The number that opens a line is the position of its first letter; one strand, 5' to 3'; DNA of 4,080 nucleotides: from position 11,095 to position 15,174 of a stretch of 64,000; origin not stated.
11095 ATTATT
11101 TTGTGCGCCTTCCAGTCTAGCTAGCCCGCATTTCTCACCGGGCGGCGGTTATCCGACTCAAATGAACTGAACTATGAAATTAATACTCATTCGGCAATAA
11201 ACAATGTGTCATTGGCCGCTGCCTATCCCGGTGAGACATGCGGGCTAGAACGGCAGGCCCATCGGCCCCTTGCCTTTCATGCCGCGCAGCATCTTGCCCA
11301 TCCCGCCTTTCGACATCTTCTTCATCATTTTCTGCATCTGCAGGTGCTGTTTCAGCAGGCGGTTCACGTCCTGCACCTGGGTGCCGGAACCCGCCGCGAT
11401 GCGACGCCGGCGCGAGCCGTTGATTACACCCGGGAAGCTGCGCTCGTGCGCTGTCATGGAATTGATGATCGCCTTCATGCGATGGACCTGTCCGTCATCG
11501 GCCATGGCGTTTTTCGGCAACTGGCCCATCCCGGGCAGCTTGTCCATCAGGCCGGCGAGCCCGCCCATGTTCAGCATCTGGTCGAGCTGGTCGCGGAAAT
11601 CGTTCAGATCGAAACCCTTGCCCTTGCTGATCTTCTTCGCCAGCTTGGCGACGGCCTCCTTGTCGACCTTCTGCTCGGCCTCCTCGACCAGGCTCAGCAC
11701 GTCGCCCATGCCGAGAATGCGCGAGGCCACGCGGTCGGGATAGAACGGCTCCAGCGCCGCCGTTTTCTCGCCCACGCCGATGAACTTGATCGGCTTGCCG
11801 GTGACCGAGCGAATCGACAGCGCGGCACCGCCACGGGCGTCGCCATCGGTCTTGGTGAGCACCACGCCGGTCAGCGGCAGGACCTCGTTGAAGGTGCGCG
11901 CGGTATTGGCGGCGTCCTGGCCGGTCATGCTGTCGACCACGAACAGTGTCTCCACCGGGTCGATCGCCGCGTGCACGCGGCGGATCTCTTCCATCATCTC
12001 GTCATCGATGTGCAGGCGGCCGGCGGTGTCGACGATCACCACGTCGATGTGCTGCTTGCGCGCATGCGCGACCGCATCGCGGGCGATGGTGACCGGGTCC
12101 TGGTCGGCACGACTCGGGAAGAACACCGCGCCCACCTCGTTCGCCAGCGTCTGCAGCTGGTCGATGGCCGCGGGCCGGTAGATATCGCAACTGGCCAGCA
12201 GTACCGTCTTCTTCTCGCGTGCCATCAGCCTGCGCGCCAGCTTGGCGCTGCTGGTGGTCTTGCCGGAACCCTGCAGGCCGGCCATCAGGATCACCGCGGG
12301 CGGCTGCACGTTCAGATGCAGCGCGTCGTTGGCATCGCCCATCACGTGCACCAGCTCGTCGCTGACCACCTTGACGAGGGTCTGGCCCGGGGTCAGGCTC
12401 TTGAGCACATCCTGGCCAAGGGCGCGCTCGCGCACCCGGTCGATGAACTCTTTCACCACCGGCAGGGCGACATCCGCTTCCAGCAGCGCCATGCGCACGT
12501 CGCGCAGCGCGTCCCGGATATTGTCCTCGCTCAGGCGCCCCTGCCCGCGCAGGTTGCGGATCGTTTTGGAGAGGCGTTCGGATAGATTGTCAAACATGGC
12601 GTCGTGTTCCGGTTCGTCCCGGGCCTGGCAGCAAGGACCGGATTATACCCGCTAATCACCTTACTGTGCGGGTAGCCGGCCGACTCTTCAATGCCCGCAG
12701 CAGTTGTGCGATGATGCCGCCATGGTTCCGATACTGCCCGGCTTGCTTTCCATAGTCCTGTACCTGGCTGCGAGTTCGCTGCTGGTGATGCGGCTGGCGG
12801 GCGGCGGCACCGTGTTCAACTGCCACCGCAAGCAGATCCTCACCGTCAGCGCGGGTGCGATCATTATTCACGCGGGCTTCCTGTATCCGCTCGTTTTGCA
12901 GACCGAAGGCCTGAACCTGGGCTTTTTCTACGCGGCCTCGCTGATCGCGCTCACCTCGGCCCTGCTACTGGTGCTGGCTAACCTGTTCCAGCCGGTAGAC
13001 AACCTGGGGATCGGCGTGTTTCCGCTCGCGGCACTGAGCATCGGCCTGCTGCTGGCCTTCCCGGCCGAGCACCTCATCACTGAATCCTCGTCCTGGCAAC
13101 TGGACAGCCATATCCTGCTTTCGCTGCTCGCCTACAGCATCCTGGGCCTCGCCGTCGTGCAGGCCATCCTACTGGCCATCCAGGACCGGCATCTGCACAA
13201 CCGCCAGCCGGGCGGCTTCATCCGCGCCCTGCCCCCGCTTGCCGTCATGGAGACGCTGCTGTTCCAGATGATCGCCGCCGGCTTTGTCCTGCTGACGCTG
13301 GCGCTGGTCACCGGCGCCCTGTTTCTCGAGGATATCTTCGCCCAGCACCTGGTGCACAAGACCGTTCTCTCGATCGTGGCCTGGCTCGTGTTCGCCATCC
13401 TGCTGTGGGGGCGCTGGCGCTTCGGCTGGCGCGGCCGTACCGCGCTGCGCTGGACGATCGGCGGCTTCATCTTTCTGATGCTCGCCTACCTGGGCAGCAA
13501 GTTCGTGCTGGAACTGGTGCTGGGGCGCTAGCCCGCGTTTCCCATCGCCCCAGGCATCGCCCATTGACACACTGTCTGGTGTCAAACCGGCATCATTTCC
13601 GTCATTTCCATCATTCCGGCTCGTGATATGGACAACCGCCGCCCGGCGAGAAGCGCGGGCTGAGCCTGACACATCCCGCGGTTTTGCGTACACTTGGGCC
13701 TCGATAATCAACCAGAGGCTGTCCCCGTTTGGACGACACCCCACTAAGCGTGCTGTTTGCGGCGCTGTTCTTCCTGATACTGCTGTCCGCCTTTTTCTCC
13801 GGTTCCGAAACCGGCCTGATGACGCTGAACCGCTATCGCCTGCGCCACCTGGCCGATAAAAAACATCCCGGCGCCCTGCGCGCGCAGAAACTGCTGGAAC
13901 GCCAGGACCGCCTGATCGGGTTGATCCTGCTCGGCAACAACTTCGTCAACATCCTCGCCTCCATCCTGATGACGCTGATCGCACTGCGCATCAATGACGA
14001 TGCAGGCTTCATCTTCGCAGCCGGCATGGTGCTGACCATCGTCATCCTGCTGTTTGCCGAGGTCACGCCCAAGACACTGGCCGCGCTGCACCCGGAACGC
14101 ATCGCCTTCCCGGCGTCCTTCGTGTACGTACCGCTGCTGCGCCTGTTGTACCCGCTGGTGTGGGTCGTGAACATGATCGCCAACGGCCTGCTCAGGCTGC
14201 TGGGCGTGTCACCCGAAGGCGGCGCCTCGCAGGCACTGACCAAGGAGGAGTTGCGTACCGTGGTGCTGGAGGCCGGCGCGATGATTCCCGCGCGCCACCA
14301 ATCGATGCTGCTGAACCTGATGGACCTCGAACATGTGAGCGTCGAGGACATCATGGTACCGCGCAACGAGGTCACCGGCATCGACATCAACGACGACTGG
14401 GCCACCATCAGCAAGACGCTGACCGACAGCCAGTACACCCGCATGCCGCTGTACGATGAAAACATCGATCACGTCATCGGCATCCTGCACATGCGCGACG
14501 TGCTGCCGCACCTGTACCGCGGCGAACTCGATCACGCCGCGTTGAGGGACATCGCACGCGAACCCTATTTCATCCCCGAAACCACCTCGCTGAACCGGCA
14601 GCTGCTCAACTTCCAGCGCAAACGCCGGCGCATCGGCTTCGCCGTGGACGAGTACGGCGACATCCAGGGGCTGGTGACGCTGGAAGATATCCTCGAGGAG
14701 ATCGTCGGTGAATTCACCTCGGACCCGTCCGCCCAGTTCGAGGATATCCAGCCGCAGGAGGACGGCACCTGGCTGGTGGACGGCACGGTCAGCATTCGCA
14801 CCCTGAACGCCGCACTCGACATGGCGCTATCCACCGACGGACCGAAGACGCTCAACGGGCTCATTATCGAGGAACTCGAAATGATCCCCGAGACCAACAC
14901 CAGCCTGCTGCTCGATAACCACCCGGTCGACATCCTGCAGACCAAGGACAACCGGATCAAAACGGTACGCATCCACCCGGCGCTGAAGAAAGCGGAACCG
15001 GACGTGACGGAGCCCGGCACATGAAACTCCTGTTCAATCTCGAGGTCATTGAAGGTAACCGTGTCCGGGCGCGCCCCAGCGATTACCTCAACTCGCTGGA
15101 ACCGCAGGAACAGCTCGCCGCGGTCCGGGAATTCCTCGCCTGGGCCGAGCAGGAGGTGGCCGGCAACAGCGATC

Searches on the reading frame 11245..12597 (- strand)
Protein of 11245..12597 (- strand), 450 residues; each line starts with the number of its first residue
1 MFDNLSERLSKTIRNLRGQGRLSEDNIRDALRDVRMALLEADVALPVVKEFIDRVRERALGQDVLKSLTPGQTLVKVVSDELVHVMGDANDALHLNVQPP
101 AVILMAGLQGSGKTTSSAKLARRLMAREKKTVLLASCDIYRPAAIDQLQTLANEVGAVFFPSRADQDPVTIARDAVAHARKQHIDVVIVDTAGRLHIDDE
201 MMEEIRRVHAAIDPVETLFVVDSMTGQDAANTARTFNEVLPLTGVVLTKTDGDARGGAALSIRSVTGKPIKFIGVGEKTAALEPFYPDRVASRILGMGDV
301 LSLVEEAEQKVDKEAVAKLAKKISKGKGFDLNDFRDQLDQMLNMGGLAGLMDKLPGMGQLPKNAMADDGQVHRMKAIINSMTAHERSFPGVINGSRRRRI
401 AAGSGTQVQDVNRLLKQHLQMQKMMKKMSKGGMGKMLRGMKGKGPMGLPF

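Call 9: find_related_loci(query=window:11245-12597:-, collection=genome_contigs, flank=3000)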
Query window:11245-12597:- (450 aa) in genome_contigs; peptide patterns used: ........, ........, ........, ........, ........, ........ (x = any residue, [..] = any of these).
600 stretches matched a pattern (row limit reached: there are more); 597 encode a relative of the query (tblastn E <= 1e-3); the best 80 are kept; 80 distinct loci.
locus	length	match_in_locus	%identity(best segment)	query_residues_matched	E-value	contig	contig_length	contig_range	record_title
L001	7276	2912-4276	82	1-450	0e+0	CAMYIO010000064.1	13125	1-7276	MAG: uncultured Ectothiorhodospiraceae bacterium isolate FCS_Gamma_055 genome assembly, contig: scaffold_1958, whole gen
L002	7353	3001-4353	84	1-449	0e+0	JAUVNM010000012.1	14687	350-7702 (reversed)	MAG: Gammaproteobacteria bacterium isolate CSMAG_610 CSMAG_610_k141_883913_length_14687_cov_10.0000, whole genome shotgu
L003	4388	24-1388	70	1-450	0e+0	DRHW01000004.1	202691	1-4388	MAG TPA_asm: Methylophaga sp. isolate HyVt-379 HyVt-379_k145_148036, whole genome shotgun sequence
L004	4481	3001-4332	71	1-443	0e+0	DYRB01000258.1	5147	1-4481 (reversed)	MAG TPA_asm: Lamprocystis purpurea isolate SulCav_GS10_10_69_19 SulCav_GS10_10_32510_length_5147_cov_8_433229, whole gen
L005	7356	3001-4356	72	1-450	0e+0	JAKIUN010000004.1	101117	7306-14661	MAG: Gammaproteobacteria bacterium isolate D100SM.bin.19 NODE_66_length_101117_cov_44.835093, whole genome shotgun seque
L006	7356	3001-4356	70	1-450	0e+0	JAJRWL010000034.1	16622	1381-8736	MAG: Gammaproteobacteria bacterium isolate Dive96_bin2.191 k141_1096164, whole genome shotgun sequence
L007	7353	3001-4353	71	1-450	0e+0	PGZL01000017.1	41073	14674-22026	MAG: Gammaproteobacteria bacterium HGW-Gammaproteobacteria-1 bjp_ig2102_scaffold_681, whole genome shotgun sequence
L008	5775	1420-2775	71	1-450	0e+0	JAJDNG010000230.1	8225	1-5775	MAG: Gammaproteobacteria bacterium isolate ALJrbin.2 k141_6724580, whole genome shotgun sequence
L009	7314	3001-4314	70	1-435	0e+0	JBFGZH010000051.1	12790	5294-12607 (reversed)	MAG: Psychromonas sp. isolate Mix_sand06.2021.04.G.41 k141_1412134_length_12790_cov_12.1602, whole genome shotgun sequen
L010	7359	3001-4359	67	1-450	0e+0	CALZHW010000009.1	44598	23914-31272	MAG: uncultured Ectothiorhodospiraceae bacterium isolate FCS_M_Gamma_062.3 genome assembly, contig: NODE_42_length_44598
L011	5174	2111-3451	69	1-441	0e+0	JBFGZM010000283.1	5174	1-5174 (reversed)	MAG: Marinobacterium sp. isolate Mix_sand06.2021.04.G.47 k141_943687_length_5174_cov_27.5927, whole genome shotgun seque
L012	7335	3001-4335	71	1-443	0e+0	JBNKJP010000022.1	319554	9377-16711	MAG: Candidatus Thiodiazotropha sp. isolate H2.bin.18.orig k141_871803, whole genome shotgun sequence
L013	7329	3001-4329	67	1-441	0e+0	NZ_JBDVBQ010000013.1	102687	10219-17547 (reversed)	MAG: Paraglaciecola sp. isolate CB.42.M.D5_127_35 CB_42_M_D5_127_35_000000000013, whole genome shotgun sequence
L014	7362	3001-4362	66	1-450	0e+0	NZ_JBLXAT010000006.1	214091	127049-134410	MAG: Shewanella sp. isolate ES07-05 S07maxbin_out.010_metabat.1RE.5K@6, whole genome shotgun sequence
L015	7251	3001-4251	71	1-415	0e+0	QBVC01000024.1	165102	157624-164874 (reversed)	MAG: gamma proteobacterium symbiont of Ctena orbiculata isolate LUC_16_021_0_D _6, whole genome shotgun sequence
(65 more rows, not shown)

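Call 15: find_homologous_proteins(query=window:11245-12597:-, max_evalue=1e-100)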
Query window:11245-12597:- (450 aa): 7999 proteins with E <= 1e-100 among 8000 candidates; the best 120 are listed.
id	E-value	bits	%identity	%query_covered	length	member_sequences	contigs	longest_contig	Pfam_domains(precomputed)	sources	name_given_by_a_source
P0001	3.0e-271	918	94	100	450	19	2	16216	PF02881.25,PF02978.27,PF01656.30,PF13401.13,PF00448.29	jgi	-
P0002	5.1e-268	907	92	100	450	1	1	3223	PF06414.19,PF02881.25,PF02978.27,PF01656.30,PF13401.13,PF00448.29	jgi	-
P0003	4.0e-261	884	90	100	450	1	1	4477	PF06414.19,PF02881.25,PF02978.27,PF01656.30,PF13401.13,PF00448.29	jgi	jgi:signal recognition particle subunit SRP54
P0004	5.5e-260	880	90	100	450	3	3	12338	PF06414.19,PF02881.25,PF02978.27,PF01656.30,PF13401.13,PF00448.29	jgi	jgi:signal recognition particle subunit SRP54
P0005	3.3e-258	875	90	100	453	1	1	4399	PF06414.19,PF02881.25,PF02978.27,PF01656.30,PF13401.13,PF00448.29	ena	-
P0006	5.0e-258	874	89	100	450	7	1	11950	PF06414.19,PF02881.25,PF02978.27,PF01656.30,PF13401.13,PF00448.29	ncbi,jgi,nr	ncbi:MAG: signal recognition particle protein [Gammaproteobacteria bacterium]|nr:signal recognition 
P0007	1.3e-257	873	89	100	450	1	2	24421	PF06414.19,PF02881.25,PF02978.27,PF01656.30,PF13401.13,PF00448.29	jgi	-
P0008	5.6e-255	864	88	100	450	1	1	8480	PF02881.25,PF02978.27,PF13401.13,PF00448.29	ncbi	-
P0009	1.9e-254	862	88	100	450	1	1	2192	PF06414.19,PF02881.25,PF02978.27,PF01656.30,PF13401.13,PF00448.29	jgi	-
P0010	3.2e-254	861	88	100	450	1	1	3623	PF06414.19,PF02881.25,PF02978.27,PF01656.30,PF13401.13,PF00448.29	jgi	jgi:signal recognition particle subunit SRP54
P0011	1.2e-253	860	87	100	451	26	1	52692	PF06414.19,PF02881.25,PF02978.27,PF01656.30,PF13401.13,PF00448.29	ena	-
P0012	3.3e-253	858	87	100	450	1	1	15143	PF06414.19,PF02881.25,PF02978.27,PF01656.30,PF13401.13,PF00448.29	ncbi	-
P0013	6.2e-253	857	87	100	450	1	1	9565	PF06414.19,PF02881.25,PF02978.27,PF01656.30,PF13401.13,PF00448.29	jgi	jgi:signal recognition particle subunit SRP54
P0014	1.2e-252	856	88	100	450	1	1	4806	PF06414.19,PF02881.25,PF02978.27,PF01656.30,PF13401.13,PF00448.29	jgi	jgi:signal recognition particle subunit SRP54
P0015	2.1e-252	855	88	100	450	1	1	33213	PF06414.19,PF02881.25,PF02978.27,PF01656.30,PF13401.13,PF00448.29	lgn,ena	-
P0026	6.7e-251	851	87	100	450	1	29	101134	PF06414.19,PF02881.25,PF02978.27,PF01656.30,PF13401.13,PF00448.29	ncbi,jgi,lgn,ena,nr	ncbi:MAG TPA: signal recognition particle protein [Gammaproteobacteria bacterium]|jgi:signal recogni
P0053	2.5e-248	842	86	100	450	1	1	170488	PF06414.19,PF02881.25,PF02978.27,PF01656.30,PF13401.13,PF00448.29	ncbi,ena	-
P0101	6.1e-246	834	84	100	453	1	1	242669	PF06414.19,PF02881.25,PF02978.27,PF01656.30,PF13401.13,PF00448.29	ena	-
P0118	3.6e-245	832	83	100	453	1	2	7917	PF06414.19,PF02881.25,PF02978.27,PF01656.30,PF13401.13,PF00448.29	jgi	jgi:signal recognition particle subunit SRP54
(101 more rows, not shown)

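Call 41: search_protein_families(library=pfam, proteins=[window:11245-12597:-])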
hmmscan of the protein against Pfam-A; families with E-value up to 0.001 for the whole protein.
window:11245-12597:- (450 aa): 7 families
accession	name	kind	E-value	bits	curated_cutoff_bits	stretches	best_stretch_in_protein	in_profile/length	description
PF00448.28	SRP54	-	1.1e-74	250.8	22.7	1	100-296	1-196/196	SRP54-type protein, GTPase domain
PF02978.25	SRP_SPB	-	4.8e-34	117.1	27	1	329-425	2-91/91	Signal peptide binding domain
PF02881.24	SRP54_N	-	9e-22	77.5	22.4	1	5-82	1-75/75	SRP54-type protein, helical bundle domain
PF13401.12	AAA_22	-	2.7e-07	31.4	27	1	102-210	7-109/130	AAA domain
PF01656.29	CbiA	-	8.4e-06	26.2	25.4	1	110-255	9-88/125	CobQ/CobB/MinD/ParA nucleotide binding domain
PF06414.18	Zeta_toxin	-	1.3e-05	25.1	22.3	1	98-192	14-103/199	Zeta toxin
PF13671.12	AAA_33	-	0.00021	22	27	1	102-191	1-78/143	AAA domain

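Call 46: find_encoding_contigs(protein=window:11245-12597:-, flank=3000, max_places=4)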
Protein window:11245-12597:- (450 aa): no gene with exactly this product is on record in the collection.
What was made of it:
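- Tried and rejected: Source contig of the window: looking it up through its Ffh failed; it is not on record (call 46).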

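Call 47: find_encoding_contigs(protein=P0101, flank=2000, max_places=2)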
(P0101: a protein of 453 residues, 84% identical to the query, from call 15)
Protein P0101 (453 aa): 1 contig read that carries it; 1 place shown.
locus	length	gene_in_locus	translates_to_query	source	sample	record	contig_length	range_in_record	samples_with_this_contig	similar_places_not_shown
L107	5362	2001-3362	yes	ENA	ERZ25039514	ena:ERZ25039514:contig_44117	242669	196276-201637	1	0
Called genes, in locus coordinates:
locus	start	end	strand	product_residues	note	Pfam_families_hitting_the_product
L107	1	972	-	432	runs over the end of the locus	PF01595:CNNM, PF00571:CBS (weak), PF03471:CorC_HlyC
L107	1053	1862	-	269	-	PF01578:Cytochrom_C_asm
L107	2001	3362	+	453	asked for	PF02881:SRP54_N, PF00448:SRP54, PF06414:Zeta_toxin (weak), PF13401:AAA_22, PF01656:CbiA (weak), PF02978:SRP_SPB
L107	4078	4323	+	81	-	PF00886:Ribosomal_S16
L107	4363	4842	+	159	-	PF01782:RimM, PF05239:PRC (weak), PF24986:PRC_RimM (weak)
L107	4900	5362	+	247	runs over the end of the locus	PF01746:tRNA_m1G_MT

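Call 48: find_encoding_contigs(protein=P0053, flank=2000, max_places=2)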
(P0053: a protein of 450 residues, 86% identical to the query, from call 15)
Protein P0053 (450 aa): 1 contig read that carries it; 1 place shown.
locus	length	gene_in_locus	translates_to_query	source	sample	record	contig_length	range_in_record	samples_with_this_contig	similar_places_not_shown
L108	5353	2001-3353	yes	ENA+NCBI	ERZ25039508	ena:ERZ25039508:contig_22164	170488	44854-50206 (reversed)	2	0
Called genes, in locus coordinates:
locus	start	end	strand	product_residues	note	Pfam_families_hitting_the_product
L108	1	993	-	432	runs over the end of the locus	PF01595:CNNM, PF00571:CBS (weak), PF03471:CorC_HlyC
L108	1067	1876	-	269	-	PF01578:Cytochrom_C_asm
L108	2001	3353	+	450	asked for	PF02881:SRP54_N, PF06414:Zeta_toxin (faint), PF13401:AAA_22 (weak), PF00448:SRP54, PF01656:CbiA (weak), PF02978:SRP_SPB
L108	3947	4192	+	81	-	PF00886:Ribosomal_S16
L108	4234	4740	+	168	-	PF01782:RimM, PF05239:PRC, PF24986:PRC_RimM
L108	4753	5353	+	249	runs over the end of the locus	PF01746:tRNA_m1G_MT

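Call 49: find_encoding_contigs(protein=P0026, flank=2000, max_places=2)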
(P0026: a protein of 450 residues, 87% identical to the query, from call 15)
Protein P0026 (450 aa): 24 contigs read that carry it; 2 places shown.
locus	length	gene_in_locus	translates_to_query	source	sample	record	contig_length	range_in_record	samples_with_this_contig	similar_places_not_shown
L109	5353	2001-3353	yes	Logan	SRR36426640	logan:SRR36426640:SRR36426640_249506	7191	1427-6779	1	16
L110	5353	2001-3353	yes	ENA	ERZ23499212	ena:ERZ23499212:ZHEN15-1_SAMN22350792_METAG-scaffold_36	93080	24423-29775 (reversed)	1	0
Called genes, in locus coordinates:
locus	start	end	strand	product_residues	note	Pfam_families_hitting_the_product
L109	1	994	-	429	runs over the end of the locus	PF01595:CNNM, PF00571:CBS (faint), PF03471:CorC_HlyC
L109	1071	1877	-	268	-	PF01578:Cytochrom_C_asm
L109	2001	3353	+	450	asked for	PF02881:SRP54_N, PF06414:Zeta_toxin (weak), PF13401:AAA_22, PF00448:SRP54, PF01656:CbiA (weak), PF02978:SRP_SPB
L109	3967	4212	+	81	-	PF00886:Ribosomal_S16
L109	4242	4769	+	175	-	PF01782:RimM, PF05239:PRC, PF24986:PRC_RimM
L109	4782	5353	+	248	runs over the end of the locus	PF01746:tRNA_m1G_MT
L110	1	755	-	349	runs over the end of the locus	PF01595:CNNM, PF00571:CBS (faint), PF03471:CorC_HlyC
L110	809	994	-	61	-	PF01595:CNNM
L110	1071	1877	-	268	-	PF01578:Cytochrom_C_asm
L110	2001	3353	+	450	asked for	PF02881:SRP54_N, PF06414:Zeta_toxin (weak), PF13401:AAA_22, PF00448:SRP54, PF01656:CbiA (weak), PF02978:SRP_SPB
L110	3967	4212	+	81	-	PF00886:Ribosomal_S16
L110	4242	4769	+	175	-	PF01782:RimM, PF05239:PRC, PF24986:PRC_RimM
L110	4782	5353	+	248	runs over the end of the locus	PF01746:tRNA_m1G_MT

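Call 50: find_encoding_contigs(protein=P0118, flank=2000, max_places=2)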
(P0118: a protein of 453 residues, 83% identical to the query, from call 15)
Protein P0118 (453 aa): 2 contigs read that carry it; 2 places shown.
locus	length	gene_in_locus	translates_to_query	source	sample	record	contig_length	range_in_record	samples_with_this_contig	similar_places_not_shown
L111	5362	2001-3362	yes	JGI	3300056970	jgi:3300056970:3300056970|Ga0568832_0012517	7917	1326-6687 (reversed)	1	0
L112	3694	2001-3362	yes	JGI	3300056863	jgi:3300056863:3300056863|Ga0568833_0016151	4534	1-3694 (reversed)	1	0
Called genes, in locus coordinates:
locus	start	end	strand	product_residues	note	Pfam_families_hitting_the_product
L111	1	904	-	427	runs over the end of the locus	PF01595:CNNM, PF00571:CBS (faint), PF03471:CorC_HlyC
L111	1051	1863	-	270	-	PF01578:Cytochrom_C_asm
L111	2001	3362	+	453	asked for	PF02881:SRP54_N, PF00448:SRP54, PF06414:Zeta_toxin (weak), PF13401:AAA_22, PF01656:CbiA (weak), PF02978:SRP_SPB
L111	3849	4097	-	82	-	-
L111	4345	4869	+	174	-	PF01782:RimM, PF05239:PRC, PF24986:PRC_RimM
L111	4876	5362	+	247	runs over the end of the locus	PF01746:tRNA_m1G_MT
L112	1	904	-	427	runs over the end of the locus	PF01595:CNNM, PF00571:CBS (faint), PF03471:CorC_HlyC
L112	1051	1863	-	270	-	PF01578:Cytochrom_C_asm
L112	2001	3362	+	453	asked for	PF02881:SRP54_N, PF00448:SRP54, PF06414:Zeta_toxin (weak), PF13401:AAA_22, PF01656:CbiA (weak), PF02978:SRP_SPB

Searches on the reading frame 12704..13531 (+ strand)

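Call 41: search_protein_families(library=pfam, proteins=[window:12704-13531:+])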
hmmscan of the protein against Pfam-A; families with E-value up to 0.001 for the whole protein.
window:12704-13531:+ (275 aa): 1 family
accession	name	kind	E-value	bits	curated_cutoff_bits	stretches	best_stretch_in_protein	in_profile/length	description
PF01578.25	Cytochrom_C_asm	-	2.5e-33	115.9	29.9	1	54-271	11-210/212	Cytochrome C assembly protein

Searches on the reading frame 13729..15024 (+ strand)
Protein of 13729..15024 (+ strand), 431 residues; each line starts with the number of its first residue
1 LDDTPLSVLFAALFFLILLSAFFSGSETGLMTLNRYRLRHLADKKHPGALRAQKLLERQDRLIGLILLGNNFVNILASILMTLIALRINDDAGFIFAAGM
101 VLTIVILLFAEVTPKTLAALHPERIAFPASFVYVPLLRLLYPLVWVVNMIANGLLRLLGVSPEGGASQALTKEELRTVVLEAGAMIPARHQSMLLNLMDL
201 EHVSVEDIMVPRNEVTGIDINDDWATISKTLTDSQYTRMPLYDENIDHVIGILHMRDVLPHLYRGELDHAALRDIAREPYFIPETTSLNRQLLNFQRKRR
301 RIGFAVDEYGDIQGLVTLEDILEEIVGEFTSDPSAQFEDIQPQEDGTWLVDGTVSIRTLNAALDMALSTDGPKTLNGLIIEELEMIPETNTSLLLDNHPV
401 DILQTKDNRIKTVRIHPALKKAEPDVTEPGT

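Call 41: search_protein_families(library=pfam, proteins=[window:13729-15024:+])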
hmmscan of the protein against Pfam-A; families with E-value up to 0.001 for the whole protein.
window:13729-15024:+ (431 aa): 3 families
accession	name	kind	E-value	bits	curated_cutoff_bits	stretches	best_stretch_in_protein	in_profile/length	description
PF01595.25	CNNM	-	1.3e-50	172.1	28.4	1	13-182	3-171/181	Cyclin M transmembrane N-terminal domain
PF03471.22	CorC_HlyC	-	2.9e-18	66.1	27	1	343-417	3-79/81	Transporter associated domain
PF00571.33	CBS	-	8.8e-13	48.8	24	2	273-326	2-56/57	CBS domain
